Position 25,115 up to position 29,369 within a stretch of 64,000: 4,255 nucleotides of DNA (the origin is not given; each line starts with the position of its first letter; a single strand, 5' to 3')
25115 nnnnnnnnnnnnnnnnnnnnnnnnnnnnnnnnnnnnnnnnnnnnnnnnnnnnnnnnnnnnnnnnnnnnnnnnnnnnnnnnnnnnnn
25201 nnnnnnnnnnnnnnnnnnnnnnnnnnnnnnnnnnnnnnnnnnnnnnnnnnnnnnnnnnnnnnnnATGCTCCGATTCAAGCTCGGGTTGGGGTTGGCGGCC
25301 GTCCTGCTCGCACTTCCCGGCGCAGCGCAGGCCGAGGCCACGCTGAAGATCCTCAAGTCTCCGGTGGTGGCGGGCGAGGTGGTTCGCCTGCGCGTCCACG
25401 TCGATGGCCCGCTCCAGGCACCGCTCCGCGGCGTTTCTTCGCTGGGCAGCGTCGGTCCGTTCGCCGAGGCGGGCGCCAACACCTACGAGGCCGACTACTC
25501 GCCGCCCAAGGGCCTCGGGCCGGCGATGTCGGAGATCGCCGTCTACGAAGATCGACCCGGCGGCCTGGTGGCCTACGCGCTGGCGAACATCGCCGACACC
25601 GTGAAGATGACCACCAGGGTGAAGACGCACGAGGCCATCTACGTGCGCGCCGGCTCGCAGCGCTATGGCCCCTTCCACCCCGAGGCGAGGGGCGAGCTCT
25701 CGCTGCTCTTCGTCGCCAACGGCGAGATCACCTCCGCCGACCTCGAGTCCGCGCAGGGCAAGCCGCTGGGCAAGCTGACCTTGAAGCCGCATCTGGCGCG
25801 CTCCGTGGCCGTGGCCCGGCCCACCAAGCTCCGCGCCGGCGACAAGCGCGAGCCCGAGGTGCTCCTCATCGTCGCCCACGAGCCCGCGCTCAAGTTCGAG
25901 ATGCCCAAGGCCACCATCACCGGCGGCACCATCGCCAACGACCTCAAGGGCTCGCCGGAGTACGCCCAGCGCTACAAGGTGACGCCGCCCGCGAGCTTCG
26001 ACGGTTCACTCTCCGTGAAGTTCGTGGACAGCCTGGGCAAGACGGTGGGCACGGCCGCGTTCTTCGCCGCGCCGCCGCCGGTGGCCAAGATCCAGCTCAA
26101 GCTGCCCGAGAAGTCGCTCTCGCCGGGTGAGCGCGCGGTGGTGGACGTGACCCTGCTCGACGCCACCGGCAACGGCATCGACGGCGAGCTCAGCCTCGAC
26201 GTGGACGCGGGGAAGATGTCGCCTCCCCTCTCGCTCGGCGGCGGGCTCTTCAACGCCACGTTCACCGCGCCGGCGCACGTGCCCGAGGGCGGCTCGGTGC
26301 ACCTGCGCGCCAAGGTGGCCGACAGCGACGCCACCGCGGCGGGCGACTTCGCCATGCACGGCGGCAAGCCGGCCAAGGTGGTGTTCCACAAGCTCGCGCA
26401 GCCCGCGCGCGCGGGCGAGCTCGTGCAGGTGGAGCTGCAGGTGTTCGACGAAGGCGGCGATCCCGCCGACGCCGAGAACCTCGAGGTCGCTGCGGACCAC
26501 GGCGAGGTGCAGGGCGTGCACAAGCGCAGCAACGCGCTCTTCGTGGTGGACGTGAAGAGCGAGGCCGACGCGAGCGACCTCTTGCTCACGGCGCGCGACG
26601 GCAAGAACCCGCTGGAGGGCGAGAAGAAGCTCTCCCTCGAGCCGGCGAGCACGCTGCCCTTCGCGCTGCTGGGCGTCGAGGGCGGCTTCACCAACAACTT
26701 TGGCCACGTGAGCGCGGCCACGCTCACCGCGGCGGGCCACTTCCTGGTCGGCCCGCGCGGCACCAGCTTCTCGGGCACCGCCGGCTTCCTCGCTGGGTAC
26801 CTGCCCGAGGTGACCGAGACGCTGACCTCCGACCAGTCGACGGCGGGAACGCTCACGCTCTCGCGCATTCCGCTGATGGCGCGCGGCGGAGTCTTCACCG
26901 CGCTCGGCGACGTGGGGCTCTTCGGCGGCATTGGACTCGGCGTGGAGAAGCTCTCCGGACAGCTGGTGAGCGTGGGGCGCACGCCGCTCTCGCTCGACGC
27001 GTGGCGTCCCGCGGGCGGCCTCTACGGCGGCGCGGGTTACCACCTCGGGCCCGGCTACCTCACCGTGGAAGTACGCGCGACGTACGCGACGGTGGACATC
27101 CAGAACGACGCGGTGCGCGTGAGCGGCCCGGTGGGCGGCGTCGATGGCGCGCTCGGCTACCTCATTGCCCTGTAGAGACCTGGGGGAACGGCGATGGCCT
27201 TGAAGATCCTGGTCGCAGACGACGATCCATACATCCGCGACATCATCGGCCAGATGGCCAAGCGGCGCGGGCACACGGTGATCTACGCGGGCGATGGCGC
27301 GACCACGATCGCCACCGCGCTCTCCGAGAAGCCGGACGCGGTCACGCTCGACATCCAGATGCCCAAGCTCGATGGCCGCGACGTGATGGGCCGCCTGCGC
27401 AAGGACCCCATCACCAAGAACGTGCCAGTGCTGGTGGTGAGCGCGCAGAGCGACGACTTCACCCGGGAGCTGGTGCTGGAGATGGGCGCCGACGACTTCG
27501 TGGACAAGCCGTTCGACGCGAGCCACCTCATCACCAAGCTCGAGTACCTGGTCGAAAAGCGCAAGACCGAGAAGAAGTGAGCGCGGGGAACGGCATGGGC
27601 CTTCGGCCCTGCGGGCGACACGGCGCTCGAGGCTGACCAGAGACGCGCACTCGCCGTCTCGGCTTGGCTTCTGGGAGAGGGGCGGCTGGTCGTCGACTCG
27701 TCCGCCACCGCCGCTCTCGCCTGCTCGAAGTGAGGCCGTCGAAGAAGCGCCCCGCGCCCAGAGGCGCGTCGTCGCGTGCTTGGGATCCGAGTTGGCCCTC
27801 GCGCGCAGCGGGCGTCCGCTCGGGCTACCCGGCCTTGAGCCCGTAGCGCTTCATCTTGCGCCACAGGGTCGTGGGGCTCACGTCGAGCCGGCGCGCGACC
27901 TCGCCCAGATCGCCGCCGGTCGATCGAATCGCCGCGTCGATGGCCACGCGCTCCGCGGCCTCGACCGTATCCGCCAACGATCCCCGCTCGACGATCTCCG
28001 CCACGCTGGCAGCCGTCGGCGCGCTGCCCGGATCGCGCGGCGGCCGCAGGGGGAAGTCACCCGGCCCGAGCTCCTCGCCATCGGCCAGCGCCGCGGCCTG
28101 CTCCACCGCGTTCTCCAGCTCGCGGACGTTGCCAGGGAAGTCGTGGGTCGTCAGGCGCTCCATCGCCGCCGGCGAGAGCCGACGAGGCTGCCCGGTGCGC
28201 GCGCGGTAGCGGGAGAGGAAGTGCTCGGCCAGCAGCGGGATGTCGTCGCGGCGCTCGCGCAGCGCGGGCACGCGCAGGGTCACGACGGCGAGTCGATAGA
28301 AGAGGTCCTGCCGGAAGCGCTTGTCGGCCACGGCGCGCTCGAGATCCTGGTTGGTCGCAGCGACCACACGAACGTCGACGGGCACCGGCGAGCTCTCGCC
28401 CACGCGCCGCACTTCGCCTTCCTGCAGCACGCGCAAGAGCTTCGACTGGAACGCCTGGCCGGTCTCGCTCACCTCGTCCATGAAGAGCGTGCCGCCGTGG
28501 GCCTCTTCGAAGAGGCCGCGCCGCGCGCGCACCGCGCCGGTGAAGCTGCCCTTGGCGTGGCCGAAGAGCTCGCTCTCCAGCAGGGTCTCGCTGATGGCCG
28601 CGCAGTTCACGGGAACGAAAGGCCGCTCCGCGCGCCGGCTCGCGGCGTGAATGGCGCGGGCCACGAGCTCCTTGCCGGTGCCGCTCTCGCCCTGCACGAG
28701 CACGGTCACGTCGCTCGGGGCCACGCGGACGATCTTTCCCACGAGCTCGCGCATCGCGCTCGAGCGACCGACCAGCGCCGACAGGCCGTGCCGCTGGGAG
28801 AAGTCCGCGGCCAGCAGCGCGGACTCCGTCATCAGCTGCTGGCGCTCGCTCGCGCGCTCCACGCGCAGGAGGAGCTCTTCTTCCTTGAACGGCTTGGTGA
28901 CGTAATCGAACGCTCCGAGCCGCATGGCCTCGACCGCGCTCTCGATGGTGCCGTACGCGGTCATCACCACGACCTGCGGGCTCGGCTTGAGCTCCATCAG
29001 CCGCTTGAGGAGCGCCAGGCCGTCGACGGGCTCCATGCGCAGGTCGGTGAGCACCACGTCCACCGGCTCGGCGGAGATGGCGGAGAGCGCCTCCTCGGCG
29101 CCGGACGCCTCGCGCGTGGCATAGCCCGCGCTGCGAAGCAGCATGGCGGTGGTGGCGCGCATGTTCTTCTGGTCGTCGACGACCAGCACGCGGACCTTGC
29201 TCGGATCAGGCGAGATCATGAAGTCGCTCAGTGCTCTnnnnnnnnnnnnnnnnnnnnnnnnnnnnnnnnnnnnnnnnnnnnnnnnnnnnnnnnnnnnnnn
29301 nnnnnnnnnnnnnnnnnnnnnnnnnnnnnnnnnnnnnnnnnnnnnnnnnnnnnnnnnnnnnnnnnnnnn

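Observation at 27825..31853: SelB embedded between a phosphoribosyltransferase and a σ54 NtrC-type regulator, without selA/selD or a visible selenoprotein gene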

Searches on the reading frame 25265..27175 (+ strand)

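Call 4: search_protein_families(library=pfam, proteins=[window:25265-27175:+])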
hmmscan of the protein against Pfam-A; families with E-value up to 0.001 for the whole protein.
window:25265-27175:+ (636 aa): 1 family
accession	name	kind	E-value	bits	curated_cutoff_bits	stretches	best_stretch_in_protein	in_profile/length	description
PF09134.16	Invasin_D3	-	1.6e-05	25.8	33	0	290-358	21-91/98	Invasin, domain 3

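Call 5: search_protein_families(library=ncbifam, proteins=[window:25265-27175:+])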
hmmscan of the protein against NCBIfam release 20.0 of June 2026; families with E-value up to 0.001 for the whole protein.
window:25265-27175:+ (636 aa): 0 families

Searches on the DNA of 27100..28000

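Call 51: search_rna_families(source=window, start=27100, end=28000, threshold=evalue, max_evalue=10)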
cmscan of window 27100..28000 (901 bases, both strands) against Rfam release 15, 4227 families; matches with E-value up to 10: 1.
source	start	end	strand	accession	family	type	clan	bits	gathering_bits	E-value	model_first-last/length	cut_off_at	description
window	27222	27302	+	RF01543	TB11Cs5H2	Gene; snRNA; snoRNA; HACA-box;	-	16.3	47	1.6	1-68/68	no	Trypanosomatid snoRNA TB11Cs5H2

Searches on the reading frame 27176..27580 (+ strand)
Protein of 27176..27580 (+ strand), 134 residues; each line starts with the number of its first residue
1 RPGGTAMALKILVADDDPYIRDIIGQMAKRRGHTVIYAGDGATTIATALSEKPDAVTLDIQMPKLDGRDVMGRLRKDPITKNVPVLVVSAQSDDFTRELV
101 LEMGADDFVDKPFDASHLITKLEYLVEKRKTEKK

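Call 8: search_protein_families(library=pfam, proteins=[window:27176-27580:+])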
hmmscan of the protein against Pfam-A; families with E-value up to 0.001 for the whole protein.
window:27176-27580:+ (134 aa): 1 family
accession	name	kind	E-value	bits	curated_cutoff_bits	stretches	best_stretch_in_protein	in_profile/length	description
PF00072.30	Response_reg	-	8.3e-26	90.8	30.2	1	11-122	1-110/111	Response regulator receiver domain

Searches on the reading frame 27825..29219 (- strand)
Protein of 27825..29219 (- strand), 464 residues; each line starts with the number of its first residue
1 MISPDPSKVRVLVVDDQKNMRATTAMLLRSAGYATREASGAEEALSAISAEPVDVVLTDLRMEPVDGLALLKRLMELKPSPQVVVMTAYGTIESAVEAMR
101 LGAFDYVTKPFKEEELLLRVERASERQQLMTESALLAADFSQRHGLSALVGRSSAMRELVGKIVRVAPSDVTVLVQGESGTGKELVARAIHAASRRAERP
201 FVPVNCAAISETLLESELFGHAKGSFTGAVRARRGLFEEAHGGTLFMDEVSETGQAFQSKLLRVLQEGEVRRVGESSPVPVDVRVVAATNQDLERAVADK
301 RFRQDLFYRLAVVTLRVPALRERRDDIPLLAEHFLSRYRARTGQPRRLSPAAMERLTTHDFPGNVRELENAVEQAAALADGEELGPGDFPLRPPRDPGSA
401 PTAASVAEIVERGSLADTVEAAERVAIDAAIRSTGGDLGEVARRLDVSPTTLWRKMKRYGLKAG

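Call 4: search_protein_families(library=pfam, proteins=[window:27825-29219:-])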
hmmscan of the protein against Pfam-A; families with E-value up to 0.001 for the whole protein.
window:27825-29219:- (464 aa): 12 families
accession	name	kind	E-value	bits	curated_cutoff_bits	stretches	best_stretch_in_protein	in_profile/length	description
PF00158.32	Sigma54_activat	-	3.1e-71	238.9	20.2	1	149-315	1-167/168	Sigma-54 interaction domain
PF00072.30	Response_reg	-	2.4e-29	102.2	30.2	1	11-120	1-110/111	Response regulator receiver domain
PF25601.1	AAA_lid_14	-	2.2e-24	85.5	27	1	321-391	1-72/87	AAA+ ATPase lid domain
PF14532.12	Sigma54_activ_2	-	2.8e-20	73.4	25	1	150-320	1-138/138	Sigma-54 interaction domain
PF02954.25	HTH_8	-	2.3e-12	46.9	22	1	419-459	2-42/42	Bacterial regulatory protein, Fis family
PF07728.20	AAA_5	-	1.1e-08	35.6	22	1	173-303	2-136/139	AAA domain (dynein-related subfamily)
PF18024.7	HTH_50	-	8.7e-06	25.8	27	1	413-461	2-49/50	Helix-turn-helix domain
PF00004.35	AAA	-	2.5e-05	25.2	21.2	1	173-304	1-125/131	ATPase family associated with various cellular activities (AAA)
PF01078.27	Mg_chelatase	-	3.5e-05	23.7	20.3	0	228-290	93-157/207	Magnesium chelatase, subunit ChlI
PF13191.12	AAA_16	-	0.0001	23.3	32.6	1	149-242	2-103/167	AAA ATPase domain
PF13542.12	HTH_Tnp_ISL3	-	0.00048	20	27.4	0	440-459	31-50/51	Helix-turn-helix domain of transposase family ISL3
PF07724.20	AAA_2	-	0.00091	19.7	27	0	171-275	4-109/166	AAA domain (Cdc48 subfamily)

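Call 5: search_protein_families(library=ncbifam, proteins=[window:27825-29219:-])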
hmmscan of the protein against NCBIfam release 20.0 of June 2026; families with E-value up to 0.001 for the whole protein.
window:27825-29219:- (464 aa): 115 families (the best 25 are shown)
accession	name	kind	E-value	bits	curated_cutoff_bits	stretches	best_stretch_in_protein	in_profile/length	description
NF008469.0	PRK11361.1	equivalog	1.3e-131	439.5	714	1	9-462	5-457/461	acetoacetate metabolism transcriptional regulator AtoC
TIGR01818.1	ntrC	equivalog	9.8e-128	426.8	558.6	1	11-457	1-461/463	nitrogen regulation protein NR(I)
NF007689.0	PRK10365.1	equivalog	8.6e-122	407.1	760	1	8-458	5-441/441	sigma-54-dependent response regulator transcription factor ZraR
TIGR02915.1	PEP_resp_reg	equivalog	1.6e-116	389.8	502.6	1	11-462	1-445/445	PEP-CTERM-box response regulator transcription factor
NF051870.1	NAssimRespRegNtrX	equivalog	8.4e-114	380.9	600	1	10-461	3-452/452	nitrogen assimilation response regulator NtrX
TIGR01817.1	nifA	equivalog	6.3e-112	375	528.85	1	120-395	171-444/534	nif-specific transcriptional activator NifA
NF011695.0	PRK15115.1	equivalog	6.4e-108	361.3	763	1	9-379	7-368/445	two-component system response regulator GlrR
NF003451.0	PRK05022.1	equivalog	9e-105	351.3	476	1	131-462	174-511/512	nitric oxide reductase transcriptional regulator NorR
NF008176.1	PRK10923.1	equivalog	7.7e-103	344.6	620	1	10-461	5-468/469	nitrogen regulation protein NR(I)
NF041946.1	LuxO_transreg_Vib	equivalog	4.3e-101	339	800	1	32-459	20-460/463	quorum-sensing sigma-54 dependent transcriptional regulator LuxO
NF050807.1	TransRegFlbDCaul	equivalog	2.5e-98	329.9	750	1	10-460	2-439/454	sigma-54-dependent transcriptional regulator FlbD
NF038308.1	RNA_repair_RtcR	equivalog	1.1e-95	321.5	650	1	16-456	35-513/530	RNA repair transcriptional activator RtcR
TIGR02329.1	propionate_PrpR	equivalog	3.6e-89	299.8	499.2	1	117-457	182-525/526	propionate catabolism operon regulatory protein PrpR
NF041552.1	TF_PrdR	equivalog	3.6e-88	296.3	795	1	143-460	264-577/577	sigma-54 dependent transcriptional regulator PrdR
NF049963.1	RespRegFlgRCampy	domain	4.7e-87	292.6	750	1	11-390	3-378/429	fla regulon two-component system response regulator FlgR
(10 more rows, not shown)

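Call 29: find_homologous_proteins(query=window:27825-29219:-, max_evalue=1e-60)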
Query window:27825-29219:- (464 aa): 7997 proteins with E <= 1e-60 among 8000 candidates; the best 120 are listed.
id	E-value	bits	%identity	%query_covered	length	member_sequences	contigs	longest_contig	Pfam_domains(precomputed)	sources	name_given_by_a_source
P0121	4.3e-290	980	100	100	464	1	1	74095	PF00158.33,PF25601.2,PF02954.26,PF18024.8,PF00004.36,PF14532.13,PF07728.21,PF00072.31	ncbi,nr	ncbi:MAG: sigma-54-dependent Fis family transcriptional regulator [Deltaproteobacteria bacterium]|nr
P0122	4.4e-258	874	89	100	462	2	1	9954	PF00158.33,PF25601.2,PF02954.26,PF18024.8,PF14532.13,PF07728.21,PF00072.31,PF01078.28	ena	-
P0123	9.3e-250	847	86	100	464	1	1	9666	PF00158.33,PF25601.2,PF02954.26,PF00004.36,PF14532.13,PF07728.21,PF00072.31,PF01078.28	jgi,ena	-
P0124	1.6e-247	839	87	100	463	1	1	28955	PF00158.33,PF25601.2,PF02954.26,PF18024.8,PF00004.36,PF14532.13,PF07728.21,PF00072.31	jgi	jgi:two-component system response regulator HydG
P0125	1.3e-246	836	87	100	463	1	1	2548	PF00158.33,PF25601.2,PF02954.26,PF18024.8,PF00004.36,PF14532.13,PF07728.21,PF00072.31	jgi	jgi:two-component system response regulator HydG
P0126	2.5e-222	756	78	99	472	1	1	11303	PF00158.33,PF25601.2,PF02954.26,PF00004.36,PF14532.13,PF07728.21,PF00072.31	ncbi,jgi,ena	jgi:two-component system response regulator HydG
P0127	5.7e-222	755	77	99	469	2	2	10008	PF00158.33,PF25601.2,PF02954.26,PF00004.36,PF14532.13,PF07728.21,PF00072.31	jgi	jgi:two-component system response regulator HydG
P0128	6.6e-195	666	69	99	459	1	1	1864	PF00158.33,PF07724.21,PF25601.2,PF02954.26,PF00004.36,PF14532.13,PF07728.21,PF00072.31,PF13191.13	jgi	jgi:two-component system response regulator HydG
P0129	4.4e-189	647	67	99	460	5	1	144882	PF00158.33,PF07724.21,PF25601.2,PF02954.26,PF18024.8,PF00004.36,PF14532.13,PF07728.21,PF00072.31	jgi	-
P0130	1.5e-188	645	67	98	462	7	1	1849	PF00158.33,PF07724.21,PF25601.2,PF02954.26,PF00004.36,PF14532.13,PF07728.21,PF00072.31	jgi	jgi:two-component system response regulator HydG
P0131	4.0e-188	644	67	99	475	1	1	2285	PF00158.33,PF07724.21,PF25601.2,PF02954.26,PF18024.8,PF00004.36,PF14532.13,PF07728.21,PF00072.31,PF13191.13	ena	-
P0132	6.4e-187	640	68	98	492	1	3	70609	PF00158.33,PF25601.2,PF02954.26,PF00004.36,PF14532.13,PF07728.21,PF00072.31,PF13191.13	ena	-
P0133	1.3e-186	639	68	100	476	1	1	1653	PF00158.33,PF25601.2,PF02954.26,PF18024.8,PF00004.36,PF14532.13,PF07728.21,PF00072.31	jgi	jgi:two-component system, NtrC family, response regulator HydG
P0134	3.9e-186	637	68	98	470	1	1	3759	PF00158.33,PF07724.21,PF25601.2,PF02954.26,PF14532.13,PF07728.21,PF00072.31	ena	-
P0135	8.7e-186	636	67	99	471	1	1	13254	PF00158.33,PF25601.2,PF02954.26,PF18024.8,PF00004.36,PF14532.13,PF07728.21,PF00072.31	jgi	jgi:two-component system, NtrC family, response regulator HydG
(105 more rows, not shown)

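Call 32: find_encoding_contigs(protein=P0121, flank=10000, max_places=3)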
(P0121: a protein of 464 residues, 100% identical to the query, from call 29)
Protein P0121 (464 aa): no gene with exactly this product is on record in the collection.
